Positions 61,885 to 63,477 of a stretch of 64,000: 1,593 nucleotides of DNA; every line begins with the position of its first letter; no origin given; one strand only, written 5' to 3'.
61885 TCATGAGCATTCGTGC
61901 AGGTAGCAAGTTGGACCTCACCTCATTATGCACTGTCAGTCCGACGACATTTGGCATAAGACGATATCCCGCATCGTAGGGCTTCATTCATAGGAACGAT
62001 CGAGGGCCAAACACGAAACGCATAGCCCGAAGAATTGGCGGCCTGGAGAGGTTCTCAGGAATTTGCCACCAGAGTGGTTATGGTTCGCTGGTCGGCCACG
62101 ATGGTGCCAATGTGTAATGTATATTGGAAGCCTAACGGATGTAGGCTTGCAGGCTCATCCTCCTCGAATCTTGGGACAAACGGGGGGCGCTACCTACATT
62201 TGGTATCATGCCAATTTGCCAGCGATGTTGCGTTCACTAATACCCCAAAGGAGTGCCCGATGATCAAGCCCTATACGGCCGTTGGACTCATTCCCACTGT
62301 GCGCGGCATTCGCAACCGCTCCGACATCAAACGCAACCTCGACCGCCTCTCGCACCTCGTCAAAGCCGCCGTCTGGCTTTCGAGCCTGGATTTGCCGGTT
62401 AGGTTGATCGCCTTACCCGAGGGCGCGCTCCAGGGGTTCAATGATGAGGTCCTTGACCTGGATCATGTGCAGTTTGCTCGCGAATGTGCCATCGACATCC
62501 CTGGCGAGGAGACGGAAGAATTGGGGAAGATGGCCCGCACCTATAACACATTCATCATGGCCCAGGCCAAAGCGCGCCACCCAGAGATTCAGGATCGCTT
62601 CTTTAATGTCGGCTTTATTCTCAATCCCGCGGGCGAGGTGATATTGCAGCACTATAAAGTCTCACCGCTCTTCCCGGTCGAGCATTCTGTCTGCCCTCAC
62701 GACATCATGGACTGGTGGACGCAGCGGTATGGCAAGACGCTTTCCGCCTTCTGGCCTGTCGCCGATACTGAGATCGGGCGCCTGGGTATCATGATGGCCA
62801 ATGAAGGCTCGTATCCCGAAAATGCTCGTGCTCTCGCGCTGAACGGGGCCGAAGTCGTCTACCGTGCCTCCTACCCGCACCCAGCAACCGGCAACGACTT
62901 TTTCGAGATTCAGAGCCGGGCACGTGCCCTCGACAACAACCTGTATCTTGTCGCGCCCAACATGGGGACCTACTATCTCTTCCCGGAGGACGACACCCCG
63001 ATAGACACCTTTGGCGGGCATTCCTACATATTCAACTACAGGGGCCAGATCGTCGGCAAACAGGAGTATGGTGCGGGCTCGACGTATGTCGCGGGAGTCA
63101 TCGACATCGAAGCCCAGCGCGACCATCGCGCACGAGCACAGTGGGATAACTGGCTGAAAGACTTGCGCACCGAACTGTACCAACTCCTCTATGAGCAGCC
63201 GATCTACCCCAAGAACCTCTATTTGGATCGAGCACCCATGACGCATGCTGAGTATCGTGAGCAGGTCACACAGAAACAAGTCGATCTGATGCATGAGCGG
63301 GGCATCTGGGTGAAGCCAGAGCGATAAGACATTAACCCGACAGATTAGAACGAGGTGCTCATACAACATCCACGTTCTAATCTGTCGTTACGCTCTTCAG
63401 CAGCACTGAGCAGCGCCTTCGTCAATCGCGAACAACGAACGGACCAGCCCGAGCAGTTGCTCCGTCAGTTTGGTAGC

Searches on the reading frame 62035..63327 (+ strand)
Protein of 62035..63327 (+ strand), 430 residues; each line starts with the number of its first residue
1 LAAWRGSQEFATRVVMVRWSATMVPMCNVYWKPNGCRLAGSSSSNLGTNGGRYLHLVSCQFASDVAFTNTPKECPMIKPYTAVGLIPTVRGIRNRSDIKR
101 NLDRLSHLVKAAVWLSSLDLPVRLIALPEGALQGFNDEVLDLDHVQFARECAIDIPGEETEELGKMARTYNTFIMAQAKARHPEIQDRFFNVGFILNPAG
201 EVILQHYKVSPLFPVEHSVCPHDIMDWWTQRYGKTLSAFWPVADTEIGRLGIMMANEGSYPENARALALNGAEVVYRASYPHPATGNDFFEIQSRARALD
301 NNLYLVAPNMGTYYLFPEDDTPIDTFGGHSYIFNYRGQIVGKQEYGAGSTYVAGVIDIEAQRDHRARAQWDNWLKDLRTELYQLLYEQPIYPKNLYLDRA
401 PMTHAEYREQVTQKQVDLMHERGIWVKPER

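Call 3: search_protein_families(library=pfam, proteins=[window:62035-63327:+], max_evalue=0.01)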
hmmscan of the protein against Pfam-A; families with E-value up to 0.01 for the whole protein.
window:62035-63327:+ (430 aa): 1 family
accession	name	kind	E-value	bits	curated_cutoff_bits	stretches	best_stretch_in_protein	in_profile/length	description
PF00795.27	CN_hydrolase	-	3.5e-27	95.8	23.2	1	91-343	6-234/256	Carbon-nitrogen hydrolase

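Call 26: search_protein_families(library=ncbifam, proteins=[window:62035-63327:+], max_evalue=0.001)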
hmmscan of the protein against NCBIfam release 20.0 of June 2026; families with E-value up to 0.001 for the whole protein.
window:62035-63327:+ (430 aa): 7 families
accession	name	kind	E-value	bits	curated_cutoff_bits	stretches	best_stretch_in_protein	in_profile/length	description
NF009803.0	PRK13287.1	equivalog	2.5e-15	56.1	406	1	89-370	23-269/333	formamidase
NF009802.0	PRK13286.1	equivalog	1.1e-12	47.6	427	1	123-377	53-279/345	aliphatic amidase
TIGR03381.1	agmatine_aguB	equivalog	5.4e-10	39.1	410.25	1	239-384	134-278/279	N-carbamoylputrescine amidase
NF040852.1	nitrile_Arch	equivalog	2.3e-09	36.8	500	1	99-382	16-260/262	nitrilase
NF043013.1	DeGluthAmidYersProt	equivalog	1.1e-08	34.5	500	1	117-310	30-212/278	deaminated glutathione amidase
NF033621.1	de_GSH_amidase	exception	5e-08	32.6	355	1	121-307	31-199/260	deaminated glutathione amidase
TIGR04048.1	nitrile_sll0784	equivalog_domain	1.7e-05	24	502.6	1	143-307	64-213/301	Nit6803 family nitrilase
